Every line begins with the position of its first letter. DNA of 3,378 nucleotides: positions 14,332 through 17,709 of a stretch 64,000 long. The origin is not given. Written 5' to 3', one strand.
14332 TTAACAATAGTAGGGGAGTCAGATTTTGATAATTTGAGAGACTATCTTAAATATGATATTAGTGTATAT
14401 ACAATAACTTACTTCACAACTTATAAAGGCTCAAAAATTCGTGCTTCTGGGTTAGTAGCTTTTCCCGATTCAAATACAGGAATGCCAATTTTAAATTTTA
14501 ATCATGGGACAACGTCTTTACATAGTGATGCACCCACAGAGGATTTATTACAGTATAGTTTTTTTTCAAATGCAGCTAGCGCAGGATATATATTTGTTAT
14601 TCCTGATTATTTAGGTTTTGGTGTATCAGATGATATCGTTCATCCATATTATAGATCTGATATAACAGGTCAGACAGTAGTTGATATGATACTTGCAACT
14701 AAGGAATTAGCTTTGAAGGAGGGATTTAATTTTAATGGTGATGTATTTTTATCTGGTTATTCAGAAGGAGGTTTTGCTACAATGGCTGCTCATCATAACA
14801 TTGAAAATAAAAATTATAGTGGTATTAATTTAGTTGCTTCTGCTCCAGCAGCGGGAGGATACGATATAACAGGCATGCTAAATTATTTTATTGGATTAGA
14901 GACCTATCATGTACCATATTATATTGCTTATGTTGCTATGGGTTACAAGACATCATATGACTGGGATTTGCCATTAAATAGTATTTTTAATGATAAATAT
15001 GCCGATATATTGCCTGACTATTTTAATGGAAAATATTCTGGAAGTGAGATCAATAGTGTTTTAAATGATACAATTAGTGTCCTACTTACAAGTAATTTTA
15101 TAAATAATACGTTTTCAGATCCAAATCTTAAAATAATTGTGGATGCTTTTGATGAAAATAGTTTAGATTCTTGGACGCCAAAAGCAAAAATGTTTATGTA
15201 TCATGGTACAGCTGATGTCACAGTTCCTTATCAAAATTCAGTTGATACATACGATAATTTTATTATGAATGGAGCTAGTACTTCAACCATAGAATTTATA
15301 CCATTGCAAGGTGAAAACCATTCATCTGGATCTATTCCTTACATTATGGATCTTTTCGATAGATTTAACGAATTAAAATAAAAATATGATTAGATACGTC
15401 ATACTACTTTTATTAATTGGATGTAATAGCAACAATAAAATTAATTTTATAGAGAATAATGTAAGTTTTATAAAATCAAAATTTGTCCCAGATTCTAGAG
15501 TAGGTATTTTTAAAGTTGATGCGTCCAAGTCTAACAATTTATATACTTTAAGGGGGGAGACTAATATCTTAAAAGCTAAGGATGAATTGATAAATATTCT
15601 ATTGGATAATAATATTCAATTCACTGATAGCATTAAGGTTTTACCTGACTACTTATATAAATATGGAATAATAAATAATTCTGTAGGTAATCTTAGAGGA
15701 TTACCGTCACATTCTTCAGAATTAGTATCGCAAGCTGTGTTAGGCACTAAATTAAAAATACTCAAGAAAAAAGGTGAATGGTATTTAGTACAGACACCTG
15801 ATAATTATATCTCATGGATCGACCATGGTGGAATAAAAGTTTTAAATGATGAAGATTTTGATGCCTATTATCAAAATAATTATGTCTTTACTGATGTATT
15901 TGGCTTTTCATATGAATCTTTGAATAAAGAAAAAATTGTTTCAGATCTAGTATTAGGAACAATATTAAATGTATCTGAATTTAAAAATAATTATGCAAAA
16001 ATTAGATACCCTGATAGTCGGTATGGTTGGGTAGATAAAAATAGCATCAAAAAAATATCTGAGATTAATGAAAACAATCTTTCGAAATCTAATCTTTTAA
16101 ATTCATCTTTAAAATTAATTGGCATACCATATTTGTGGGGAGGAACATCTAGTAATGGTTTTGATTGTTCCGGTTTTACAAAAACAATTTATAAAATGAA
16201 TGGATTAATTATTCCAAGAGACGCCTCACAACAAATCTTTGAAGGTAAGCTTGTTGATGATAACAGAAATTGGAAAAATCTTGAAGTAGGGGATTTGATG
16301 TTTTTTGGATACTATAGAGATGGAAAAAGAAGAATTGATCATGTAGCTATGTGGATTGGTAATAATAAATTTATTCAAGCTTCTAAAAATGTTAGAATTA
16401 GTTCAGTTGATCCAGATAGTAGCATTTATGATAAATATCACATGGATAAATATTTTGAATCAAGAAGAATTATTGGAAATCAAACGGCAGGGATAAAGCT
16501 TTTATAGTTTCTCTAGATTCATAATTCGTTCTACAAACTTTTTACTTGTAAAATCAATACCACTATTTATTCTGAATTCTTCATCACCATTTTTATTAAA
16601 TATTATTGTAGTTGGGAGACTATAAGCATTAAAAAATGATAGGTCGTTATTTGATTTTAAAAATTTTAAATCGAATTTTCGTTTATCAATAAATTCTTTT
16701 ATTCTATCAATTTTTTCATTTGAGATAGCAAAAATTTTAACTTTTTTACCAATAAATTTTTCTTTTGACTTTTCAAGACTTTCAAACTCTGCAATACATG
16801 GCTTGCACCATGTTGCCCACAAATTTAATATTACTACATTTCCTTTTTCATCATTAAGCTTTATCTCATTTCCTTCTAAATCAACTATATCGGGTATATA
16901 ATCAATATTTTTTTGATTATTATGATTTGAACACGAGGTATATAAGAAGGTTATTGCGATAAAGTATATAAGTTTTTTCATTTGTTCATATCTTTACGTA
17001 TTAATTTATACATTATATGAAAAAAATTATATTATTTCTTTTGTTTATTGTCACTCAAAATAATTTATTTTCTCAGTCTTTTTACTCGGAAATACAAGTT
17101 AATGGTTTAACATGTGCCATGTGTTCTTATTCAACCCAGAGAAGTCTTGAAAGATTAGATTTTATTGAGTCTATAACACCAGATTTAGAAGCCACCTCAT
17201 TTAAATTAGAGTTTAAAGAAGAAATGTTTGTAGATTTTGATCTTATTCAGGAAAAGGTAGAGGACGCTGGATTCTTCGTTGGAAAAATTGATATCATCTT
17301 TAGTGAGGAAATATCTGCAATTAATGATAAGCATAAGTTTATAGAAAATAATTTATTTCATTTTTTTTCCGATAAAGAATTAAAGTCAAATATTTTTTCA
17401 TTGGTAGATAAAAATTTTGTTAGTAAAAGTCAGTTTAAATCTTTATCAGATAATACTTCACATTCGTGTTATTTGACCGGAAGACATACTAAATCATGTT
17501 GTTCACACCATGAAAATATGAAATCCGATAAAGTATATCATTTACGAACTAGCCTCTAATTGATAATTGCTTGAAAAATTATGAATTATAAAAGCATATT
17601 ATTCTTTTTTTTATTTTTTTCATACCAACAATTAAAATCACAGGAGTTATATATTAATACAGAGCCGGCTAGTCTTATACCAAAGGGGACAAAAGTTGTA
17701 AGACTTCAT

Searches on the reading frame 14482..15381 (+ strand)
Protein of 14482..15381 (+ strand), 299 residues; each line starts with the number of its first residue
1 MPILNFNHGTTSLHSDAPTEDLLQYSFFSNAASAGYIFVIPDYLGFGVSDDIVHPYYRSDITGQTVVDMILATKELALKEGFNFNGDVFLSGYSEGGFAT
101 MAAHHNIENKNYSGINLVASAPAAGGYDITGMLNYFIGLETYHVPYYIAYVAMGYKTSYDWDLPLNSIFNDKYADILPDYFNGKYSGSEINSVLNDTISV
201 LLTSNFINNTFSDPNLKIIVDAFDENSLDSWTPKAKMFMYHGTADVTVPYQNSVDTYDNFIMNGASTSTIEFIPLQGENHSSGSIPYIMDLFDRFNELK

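Call 58: search_protein_families(library=pfam, proteins=[window:14482-15381:+], max_evalue=0.0001)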
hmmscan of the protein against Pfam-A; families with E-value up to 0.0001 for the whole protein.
window:14482-15381:+ (299 aa): 3 families
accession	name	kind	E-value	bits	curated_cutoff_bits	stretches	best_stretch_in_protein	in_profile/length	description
PF03583.20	LIP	-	8.3e-12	45.5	23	1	27-105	18-90/286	Secretory lipase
PF00326.27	Peptidase_S9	-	5.1e-09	36.4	22.6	0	31-105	10-83/213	Prolyl oligopeptidase family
PF12146.15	Hydrolase_4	-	2.6e-05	24.1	27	0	31-124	27-111/239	Serine aminopeptidase, S33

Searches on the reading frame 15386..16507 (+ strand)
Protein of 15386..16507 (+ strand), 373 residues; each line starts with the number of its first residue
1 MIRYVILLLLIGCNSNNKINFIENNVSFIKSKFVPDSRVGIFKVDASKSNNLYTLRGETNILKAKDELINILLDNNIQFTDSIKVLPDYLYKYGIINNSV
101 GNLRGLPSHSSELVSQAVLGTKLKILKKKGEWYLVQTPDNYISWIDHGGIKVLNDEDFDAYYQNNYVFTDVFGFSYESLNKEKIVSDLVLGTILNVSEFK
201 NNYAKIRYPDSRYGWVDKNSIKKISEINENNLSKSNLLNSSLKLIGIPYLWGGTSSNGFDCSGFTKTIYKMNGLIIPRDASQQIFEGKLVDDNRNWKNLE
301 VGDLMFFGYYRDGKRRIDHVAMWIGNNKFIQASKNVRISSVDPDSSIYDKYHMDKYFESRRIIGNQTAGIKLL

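Call 58: search_protein_families(library=pfam, proteins=[window:15386-16507:+], max_evalue=0.0001)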
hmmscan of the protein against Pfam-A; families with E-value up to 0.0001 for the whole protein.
window:15386-16507:+ (373 aa): 5 families
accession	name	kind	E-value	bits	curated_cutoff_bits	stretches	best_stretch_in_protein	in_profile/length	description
PF00877.26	NLPC_P60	-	2.2e-23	82.7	23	1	246-348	1-96/105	NlpC/P60 family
PF08239.17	SH3_3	-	2.3e-16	60.1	27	1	100-150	2-53/54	Bacterial SH3 domain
PF18348.7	SH3_16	-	1.2e-13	51.1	25.8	1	103-147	1-46/49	Bacterial dipeptidyl-peptidase Sh3 domain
PF23795.1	SH3_YKFC_2nd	-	2.4e-06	27.7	27.4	0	121-148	25-52/57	YKFC SH3b2 domain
PF13457.12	GW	-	2.1e-05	25.5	21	0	201-222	55-76/76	GW (Gly-Tryp) dipeptide domain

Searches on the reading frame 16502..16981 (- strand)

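Call 58: search_protein_families(library=pfam, proteins=[window:16502-16981:-], max_evalue=0.0001)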
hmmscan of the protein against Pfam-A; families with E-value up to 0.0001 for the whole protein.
window:16502-16981:- (159 aa): 3 families
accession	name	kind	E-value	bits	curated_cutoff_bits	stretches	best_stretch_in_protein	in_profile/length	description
PF00578.27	AhpC-TSA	-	1.4e-15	57.8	26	1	34-132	12-119/124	AhpC/TSA family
PF08534.16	Redoxin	-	1.3e-12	48.1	26.6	1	27-132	4-126/148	Redoxin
PF13905.12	Thioredoxin_8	-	1.6e-06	28.8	27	1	47-133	1-93/94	Thioredoxin-like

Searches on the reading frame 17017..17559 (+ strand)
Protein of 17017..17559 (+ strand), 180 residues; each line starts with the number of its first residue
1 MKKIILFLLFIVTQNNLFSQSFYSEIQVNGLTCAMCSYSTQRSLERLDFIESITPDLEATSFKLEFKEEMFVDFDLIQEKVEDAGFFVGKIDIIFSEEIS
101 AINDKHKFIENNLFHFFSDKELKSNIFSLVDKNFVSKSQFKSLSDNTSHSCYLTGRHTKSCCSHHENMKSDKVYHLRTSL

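Call 58: search_protein_families(library=pfam, proteins=[window:17017-17559:+], max_evalue=0.0001)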
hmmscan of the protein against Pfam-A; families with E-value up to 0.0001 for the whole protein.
window:17017-17559:+ (180 aa): 1 family
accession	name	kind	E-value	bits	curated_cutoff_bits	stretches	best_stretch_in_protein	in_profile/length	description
PF00403.32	HMA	-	2.1e-08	34.9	24.8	1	26-86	2-61/62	Heavy-metal-associated domain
